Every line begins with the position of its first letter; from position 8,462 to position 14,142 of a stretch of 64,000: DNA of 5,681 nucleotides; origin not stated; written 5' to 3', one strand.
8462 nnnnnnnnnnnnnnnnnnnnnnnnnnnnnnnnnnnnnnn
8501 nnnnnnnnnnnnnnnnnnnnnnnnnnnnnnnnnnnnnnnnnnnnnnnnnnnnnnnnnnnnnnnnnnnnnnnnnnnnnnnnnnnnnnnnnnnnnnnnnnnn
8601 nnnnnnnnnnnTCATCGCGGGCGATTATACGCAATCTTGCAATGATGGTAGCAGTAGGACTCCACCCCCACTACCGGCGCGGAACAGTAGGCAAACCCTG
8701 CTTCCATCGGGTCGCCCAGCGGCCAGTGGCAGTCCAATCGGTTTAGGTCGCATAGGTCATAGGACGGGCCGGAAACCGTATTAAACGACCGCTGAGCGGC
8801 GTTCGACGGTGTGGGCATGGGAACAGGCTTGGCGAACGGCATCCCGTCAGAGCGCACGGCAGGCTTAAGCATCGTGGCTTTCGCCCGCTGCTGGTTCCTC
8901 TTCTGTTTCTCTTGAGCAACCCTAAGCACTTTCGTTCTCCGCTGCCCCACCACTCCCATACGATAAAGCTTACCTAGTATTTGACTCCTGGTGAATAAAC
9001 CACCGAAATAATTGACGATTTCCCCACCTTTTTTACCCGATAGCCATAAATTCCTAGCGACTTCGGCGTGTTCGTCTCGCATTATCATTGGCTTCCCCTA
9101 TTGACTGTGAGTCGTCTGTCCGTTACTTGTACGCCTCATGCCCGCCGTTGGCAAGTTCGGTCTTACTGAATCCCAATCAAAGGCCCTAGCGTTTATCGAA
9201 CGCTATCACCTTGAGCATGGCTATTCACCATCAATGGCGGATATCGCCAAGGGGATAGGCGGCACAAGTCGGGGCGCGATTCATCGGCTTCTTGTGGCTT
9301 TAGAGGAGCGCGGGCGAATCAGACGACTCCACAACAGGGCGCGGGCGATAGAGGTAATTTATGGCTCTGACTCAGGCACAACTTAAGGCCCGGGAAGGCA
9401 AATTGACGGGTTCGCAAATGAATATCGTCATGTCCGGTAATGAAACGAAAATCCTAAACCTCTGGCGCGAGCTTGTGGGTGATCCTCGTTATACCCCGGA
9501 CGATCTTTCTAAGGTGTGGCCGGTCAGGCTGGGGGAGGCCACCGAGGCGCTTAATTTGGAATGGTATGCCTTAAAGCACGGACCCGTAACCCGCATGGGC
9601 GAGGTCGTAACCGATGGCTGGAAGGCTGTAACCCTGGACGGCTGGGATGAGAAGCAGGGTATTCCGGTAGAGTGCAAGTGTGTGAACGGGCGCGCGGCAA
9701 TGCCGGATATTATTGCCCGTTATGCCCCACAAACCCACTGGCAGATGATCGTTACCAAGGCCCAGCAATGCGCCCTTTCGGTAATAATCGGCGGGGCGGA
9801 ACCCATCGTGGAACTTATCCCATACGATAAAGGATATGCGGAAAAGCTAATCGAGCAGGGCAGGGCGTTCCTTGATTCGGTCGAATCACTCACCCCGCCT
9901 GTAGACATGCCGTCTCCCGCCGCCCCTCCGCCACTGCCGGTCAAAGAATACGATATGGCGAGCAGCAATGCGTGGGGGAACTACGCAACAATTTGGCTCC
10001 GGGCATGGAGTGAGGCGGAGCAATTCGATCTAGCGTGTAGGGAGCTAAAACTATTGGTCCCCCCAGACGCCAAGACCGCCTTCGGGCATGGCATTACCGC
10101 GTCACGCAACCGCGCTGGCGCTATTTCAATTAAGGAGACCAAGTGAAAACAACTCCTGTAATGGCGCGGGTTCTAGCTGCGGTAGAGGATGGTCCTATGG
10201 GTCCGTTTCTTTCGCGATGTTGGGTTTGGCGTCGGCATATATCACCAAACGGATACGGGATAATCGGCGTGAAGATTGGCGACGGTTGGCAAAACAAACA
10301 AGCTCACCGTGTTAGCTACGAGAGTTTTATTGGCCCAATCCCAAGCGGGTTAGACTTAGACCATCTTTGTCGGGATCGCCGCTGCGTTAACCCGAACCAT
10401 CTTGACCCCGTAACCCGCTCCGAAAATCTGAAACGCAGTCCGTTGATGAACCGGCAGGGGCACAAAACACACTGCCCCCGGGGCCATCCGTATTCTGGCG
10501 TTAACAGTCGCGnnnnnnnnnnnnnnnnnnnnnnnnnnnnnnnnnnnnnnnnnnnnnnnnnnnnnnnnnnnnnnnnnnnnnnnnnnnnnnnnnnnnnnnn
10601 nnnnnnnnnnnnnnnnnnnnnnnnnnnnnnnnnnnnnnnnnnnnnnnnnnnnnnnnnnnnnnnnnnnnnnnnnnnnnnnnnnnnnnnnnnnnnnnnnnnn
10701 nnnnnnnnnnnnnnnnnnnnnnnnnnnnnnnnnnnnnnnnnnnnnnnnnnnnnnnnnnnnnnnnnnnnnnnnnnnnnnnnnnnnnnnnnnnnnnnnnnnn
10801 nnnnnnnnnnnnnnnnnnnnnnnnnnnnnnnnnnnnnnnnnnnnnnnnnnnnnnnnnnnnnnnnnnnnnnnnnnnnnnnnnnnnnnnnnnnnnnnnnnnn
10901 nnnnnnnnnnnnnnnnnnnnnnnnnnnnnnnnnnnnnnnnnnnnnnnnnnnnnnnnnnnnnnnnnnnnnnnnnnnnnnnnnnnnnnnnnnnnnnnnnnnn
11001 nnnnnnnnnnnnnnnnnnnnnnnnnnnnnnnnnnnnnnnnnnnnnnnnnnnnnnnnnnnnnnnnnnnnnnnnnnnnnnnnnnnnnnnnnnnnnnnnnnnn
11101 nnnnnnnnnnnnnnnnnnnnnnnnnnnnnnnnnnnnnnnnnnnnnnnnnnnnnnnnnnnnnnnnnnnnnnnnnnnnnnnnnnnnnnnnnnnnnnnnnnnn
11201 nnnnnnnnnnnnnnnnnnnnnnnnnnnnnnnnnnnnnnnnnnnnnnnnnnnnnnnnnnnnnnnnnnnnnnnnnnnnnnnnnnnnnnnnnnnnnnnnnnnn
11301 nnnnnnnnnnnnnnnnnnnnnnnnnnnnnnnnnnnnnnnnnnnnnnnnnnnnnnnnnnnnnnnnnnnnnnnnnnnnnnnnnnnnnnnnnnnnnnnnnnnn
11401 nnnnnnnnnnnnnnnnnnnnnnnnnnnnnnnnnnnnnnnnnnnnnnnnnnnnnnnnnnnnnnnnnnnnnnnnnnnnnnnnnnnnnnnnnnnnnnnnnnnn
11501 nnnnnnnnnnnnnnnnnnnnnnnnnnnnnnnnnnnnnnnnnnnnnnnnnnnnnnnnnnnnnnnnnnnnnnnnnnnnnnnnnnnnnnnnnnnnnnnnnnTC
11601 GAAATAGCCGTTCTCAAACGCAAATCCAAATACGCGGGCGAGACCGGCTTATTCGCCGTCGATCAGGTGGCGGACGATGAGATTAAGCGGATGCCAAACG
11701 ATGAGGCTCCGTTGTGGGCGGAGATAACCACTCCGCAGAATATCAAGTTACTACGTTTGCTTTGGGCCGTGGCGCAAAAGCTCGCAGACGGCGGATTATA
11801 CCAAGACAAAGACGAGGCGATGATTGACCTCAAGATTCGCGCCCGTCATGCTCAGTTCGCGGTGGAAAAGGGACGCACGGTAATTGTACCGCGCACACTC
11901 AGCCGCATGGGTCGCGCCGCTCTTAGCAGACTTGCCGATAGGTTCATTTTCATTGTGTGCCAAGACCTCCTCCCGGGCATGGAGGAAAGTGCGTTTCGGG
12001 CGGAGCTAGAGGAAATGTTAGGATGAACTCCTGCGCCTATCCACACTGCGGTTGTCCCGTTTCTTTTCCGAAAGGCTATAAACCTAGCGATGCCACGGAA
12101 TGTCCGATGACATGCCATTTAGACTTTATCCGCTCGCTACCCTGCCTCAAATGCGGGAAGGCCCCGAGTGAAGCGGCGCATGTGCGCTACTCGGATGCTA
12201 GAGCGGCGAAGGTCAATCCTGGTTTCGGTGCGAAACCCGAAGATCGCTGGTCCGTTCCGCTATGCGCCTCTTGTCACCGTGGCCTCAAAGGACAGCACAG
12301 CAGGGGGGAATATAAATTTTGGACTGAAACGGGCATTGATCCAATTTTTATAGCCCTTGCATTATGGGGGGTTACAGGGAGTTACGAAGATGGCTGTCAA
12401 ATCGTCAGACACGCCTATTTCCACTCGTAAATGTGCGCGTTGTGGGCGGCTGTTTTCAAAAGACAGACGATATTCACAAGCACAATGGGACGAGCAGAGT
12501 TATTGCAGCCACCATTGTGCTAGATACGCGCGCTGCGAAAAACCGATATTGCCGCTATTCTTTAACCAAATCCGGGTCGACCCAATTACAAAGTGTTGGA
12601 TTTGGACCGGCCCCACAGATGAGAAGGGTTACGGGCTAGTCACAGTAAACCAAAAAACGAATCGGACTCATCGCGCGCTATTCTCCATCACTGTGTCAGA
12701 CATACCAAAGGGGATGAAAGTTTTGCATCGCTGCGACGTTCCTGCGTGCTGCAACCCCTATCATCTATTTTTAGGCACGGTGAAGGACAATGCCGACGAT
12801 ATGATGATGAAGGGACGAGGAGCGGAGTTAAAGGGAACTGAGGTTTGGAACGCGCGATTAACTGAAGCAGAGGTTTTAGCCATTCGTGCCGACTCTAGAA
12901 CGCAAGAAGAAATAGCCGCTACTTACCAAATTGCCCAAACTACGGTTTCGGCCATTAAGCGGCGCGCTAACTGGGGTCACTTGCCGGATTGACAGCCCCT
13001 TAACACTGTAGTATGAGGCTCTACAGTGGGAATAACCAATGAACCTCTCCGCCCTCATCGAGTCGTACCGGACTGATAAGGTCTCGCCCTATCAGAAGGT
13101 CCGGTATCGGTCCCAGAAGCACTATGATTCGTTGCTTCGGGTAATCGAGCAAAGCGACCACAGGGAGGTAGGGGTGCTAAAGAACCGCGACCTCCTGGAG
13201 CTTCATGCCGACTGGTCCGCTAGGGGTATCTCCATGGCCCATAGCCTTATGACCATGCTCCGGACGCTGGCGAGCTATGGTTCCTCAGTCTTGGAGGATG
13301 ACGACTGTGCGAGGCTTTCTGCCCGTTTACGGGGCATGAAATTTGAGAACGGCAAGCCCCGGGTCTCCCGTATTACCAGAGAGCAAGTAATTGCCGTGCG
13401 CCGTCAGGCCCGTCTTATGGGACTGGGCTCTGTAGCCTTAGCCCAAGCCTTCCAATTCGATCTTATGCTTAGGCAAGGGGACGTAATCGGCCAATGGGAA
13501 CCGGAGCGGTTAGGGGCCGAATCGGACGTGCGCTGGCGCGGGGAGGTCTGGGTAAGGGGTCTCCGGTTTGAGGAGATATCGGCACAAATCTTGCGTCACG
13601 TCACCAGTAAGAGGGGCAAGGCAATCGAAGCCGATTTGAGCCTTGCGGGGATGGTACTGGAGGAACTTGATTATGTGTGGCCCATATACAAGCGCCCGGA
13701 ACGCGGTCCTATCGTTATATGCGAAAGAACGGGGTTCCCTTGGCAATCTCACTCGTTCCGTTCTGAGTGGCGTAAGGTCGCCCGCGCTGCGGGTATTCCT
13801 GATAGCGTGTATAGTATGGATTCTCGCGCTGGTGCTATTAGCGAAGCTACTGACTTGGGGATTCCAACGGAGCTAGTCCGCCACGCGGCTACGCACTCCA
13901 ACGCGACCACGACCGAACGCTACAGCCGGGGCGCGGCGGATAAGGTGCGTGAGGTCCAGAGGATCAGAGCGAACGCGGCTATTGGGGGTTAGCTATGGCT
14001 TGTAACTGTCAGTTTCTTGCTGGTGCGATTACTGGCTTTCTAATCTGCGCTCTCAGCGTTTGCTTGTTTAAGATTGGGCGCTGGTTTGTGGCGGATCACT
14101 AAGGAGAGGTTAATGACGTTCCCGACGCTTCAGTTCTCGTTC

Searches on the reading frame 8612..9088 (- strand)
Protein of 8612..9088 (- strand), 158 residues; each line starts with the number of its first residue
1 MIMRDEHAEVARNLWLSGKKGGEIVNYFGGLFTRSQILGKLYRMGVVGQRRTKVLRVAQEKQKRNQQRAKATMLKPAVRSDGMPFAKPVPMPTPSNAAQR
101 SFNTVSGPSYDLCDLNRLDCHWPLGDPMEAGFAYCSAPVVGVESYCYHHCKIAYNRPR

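Call 55: search_protein_families(library=pfam, proteins=[window:8612-9088:-], max_evalue=0.001)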
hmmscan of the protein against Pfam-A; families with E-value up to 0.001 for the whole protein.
window:8612-9088:- (158 aa): 1 family
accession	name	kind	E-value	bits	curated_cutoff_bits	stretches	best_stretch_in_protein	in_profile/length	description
PF07750.17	GcrA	-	1.2e-20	74.9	26.9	1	4-156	4-147/155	GcrA cell cycle regulator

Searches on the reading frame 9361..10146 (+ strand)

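Call 55: search_protein_families(library=pfam, proteins=[window:9361-10146:+], max_evalue=0.001)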
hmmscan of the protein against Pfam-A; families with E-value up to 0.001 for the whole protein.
window:9361-10146:+ (261 aa): 1 family
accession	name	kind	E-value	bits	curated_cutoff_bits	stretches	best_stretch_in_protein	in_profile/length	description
PF09588.16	YqaJ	-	5.5e-07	30.4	22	1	8-134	3-149/150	YqaJ-like viral recombinase domain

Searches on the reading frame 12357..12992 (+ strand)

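Call 55: search_protein_families(library=pfam, proteins=[window:12357-12992:+], max_evalue=0.001)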
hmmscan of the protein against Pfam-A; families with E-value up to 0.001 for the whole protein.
window:12357-12992:+ (211 aa): 4 families
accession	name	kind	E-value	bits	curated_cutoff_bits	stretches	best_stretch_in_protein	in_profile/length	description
PF13392.12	HNH_3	-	1.7e-07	31.2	24.8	1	104-146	3-45/46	HNH endonuclease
PF10013.15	DUF2256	-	3.4e-05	24.3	25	1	21-56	5-39/40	Uncharacterized protein conserved in bacteria (DUF2256)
PF05551.17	zf-His_Me_endon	-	0.00011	22.9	27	1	95-146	42-91/131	Zinc-binding loop region of homing endonuclease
PF04545.22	Sigma70_r4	-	0.00068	19.5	24.1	0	179-204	19-44/50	Sigma-70, region 4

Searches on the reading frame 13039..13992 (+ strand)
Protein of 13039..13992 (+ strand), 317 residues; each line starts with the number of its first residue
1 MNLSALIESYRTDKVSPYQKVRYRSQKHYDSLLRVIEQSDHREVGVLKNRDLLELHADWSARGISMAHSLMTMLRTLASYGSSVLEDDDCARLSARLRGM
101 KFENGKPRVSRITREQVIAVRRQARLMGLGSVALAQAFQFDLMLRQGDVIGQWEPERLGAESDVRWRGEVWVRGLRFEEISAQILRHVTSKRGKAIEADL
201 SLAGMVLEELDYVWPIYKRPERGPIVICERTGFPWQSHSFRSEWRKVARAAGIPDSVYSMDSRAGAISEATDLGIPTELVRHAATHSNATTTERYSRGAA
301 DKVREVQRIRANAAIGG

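Call 55: search_protein_families(library=pfam, proteins=[window:13039-13992:+], max_evalue=0.001)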
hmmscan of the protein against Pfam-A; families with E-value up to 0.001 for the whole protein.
window:13039-13992:+ (317 aa): 1 family
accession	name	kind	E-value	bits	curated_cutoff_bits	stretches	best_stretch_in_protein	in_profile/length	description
PF00589.27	Phage_integrase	-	0.00022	21.5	27.1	1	189-297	60-167/172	Phage integrase family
